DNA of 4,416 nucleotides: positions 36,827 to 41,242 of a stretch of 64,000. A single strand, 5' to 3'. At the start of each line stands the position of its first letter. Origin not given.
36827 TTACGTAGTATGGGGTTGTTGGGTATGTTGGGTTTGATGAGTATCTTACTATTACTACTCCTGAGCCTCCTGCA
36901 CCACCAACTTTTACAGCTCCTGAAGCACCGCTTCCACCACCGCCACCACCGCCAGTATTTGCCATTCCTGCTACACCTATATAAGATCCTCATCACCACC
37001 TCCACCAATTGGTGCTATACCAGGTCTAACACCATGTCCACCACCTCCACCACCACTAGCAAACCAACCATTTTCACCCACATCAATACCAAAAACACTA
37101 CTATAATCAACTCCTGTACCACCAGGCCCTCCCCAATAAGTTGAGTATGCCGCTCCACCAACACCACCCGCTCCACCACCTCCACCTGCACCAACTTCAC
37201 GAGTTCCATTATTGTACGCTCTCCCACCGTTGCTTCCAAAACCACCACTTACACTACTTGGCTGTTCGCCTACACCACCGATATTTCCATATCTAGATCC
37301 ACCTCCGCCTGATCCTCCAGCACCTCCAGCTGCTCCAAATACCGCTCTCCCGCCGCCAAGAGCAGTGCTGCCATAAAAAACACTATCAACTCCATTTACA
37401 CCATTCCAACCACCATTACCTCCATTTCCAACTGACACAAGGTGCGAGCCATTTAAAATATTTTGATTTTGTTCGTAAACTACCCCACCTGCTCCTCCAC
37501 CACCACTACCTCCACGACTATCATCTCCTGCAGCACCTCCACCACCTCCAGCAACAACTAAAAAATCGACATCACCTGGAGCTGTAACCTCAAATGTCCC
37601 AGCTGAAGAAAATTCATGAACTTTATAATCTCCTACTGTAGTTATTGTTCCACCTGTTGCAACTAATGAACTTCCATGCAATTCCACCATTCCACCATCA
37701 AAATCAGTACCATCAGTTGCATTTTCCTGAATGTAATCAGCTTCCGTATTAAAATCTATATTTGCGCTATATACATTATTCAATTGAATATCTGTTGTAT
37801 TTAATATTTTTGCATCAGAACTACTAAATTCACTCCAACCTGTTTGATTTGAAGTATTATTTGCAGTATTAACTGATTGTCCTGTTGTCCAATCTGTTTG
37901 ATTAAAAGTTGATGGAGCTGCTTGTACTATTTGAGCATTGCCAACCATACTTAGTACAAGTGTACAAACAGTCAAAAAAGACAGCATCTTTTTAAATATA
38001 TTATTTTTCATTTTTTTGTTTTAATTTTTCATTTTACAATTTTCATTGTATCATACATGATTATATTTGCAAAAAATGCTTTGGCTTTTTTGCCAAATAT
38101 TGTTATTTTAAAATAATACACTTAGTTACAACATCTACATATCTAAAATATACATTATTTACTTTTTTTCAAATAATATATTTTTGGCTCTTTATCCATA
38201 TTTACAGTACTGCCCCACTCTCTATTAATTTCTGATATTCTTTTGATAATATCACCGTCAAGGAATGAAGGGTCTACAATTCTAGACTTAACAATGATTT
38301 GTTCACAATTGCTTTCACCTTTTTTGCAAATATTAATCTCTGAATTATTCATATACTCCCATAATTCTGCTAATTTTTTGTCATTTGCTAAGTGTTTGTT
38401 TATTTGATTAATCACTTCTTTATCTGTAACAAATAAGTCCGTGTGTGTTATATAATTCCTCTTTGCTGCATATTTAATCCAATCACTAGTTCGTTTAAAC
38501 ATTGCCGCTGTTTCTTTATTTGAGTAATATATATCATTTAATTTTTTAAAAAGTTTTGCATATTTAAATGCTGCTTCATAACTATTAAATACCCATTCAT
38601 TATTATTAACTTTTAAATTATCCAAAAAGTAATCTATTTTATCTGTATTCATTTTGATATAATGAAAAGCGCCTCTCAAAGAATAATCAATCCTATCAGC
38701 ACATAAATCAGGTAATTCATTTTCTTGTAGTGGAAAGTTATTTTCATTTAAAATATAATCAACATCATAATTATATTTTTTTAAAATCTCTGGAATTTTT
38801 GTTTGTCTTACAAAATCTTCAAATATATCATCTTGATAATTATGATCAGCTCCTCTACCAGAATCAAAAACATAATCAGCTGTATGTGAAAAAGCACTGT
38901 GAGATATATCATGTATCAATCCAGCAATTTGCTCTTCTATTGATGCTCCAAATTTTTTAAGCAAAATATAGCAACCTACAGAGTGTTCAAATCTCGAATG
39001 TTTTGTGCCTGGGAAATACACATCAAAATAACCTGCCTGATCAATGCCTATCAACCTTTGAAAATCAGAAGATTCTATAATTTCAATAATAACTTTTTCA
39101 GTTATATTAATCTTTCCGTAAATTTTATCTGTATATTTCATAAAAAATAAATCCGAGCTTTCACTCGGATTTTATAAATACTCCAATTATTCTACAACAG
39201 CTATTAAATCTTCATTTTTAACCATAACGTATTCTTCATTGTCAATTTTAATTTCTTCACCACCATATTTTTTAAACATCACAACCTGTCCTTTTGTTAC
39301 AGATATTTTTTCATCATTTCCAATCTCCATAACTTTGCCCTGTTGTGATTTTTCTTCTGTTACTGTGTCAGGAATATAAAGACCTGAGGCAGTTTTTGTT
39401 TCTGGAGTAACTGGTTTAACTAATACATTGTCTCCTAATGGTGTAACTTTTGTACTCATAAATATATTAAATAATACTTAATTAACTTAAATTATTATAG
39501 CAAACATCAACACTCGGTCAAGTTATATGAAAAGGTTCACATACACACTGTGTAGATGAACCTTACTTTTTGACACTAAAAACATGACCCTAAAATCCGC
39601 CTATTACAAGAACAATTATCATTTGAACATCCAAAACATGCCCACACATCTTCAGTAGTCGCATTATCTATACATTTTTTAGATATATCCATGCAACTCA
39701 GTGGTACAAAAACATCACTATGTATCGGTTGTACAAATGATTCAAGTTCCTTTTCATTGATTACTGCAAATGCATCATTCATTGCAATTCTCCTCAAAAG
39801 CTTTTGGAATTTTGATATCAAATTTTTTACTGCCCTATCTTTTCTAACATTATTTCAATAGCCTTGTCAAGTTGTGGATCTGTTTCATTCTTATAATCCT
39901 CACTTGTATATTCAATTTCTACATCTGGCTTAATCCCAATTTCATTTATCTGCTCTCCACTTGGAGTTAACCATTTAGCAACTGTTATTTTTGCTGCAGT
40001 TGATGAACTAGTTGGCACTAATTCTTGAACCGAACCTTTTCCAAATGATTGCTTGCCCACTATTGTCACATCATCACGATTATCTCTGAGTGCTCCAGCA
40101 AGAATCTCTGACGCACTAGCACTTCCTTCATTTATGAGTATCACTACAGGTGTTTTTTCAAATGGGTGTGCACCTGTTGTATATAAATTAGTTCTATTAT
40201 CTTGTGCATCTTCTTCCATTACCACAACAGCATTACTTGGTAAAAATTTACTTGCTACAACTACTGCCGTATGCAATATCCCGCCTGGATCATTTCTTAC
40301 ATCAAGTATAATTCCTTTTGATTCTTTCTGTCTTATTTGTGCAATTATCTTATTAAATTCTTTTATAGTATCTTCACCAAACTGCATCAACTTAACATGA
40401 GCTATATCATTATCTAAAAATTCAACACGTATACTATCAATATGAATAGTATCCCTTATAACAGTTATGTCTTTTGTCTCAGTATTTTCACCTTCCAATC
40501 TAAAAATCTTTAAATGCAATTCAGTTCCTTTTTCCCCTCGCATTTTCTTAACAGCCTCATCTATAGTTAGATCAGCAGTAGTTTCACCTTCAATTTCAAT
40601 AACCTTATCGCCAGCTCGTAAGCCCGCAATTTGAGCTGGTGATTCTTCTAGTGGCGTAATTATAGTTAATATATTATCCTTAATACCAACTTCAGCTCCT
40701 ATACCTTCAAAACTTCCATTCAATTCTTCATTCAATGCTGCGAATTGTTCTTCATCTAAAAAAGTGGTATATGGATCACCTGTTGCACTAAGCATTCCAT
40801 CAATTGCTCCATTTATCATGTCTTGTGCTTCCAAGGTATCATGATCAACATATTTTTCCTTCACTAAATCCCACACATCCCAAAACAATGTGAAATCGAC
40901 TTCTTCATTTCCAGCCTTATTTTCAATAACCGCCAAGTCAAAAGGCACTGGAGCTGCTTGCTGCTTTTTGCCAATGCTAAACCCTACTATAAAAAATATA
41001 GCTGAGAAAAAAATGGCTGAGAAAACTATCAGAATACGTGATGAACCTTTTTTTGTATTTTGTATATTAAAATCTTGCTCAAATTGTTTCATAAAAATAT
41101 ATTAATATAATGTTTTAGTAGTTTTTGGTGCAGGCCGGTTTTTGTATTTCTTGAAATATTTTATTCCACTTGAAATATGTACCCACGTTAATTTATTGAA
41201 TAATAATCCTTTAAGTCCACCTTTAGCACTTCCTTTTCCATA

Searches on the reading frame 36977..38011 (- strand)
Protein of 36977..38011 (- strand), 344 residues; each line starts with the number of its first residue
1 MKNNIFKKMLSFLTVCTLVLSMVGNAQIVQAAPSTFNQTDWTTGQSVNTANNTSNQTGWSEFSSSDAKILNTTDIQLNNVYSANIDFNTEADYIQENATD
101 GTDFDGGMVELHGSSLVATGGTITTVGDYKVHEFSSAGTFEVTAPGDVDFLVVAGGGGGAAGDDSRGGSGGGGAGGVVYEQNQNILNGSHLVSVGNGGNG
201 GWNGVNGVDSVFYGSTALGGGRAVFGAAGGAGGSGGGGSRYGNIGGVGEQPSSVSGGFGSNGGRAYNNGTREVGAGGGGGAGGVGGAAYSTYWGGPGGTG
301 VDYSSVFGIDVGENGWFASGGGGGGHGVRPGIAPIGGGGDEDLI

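Call 87: search_protein_families(library=pfam, proteins=[window:36977-38011:-], max_evalue=0.001)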
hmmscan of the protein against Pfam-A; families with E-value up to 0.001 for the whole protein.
window:36977-38011:- (344 aa): 1 family
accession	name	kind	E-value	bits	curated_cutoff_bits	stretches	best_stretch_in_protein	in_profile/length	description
PF21722.4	Gly_rich_2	-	2.8e-08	34.5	24.3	1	136-339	2-200/226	Glycine-rich domain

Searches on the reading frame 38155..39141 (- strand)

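Call 87: search_protein_families(library=pfam, proteins=[window:38155-39141:-], max_evalue=0.001)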
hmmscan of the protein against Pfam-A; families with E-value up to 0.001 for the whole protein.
window:38155-39141:- (328 aa): 1 family
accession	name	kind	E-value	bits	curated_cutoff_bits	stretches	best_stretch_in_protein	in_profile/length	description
PF01966.28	HD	-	8.1e-07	29.8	22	1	50-153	1-112/116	HD domain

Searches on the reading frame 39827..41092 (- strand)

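Call 87: search_protein_families(library=pfam, proteins=[window:39827-41092:-], max_evalue=0.001)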
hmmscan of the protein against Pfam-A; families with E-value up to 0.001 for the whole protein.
window:39827-41092:- (421 aa): 5 families
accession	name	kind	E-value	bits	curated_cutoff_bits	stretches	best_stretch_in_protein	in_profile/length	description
PF03572.23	Peptidase_S41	-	2.1e-45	154.7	24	1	229-393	1-165/165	Peptidase family S41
PF17820.7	PDZ_6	-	1.4e-09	37.9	27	1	148-196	6-52/54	PDZ domain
PF22694.1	CtpB_N-like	-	3e-09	37.6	27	1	62-115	33-84/85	Activating protease CtpB N-terminal domain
PF00595.29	PDZ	-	3.6e-09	37.3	23.2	1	131-196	12-80/81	PDZ domain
PF13180.12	PDZ_2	-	5.4e-06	27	27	1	131-210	3-77/80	PDZ domain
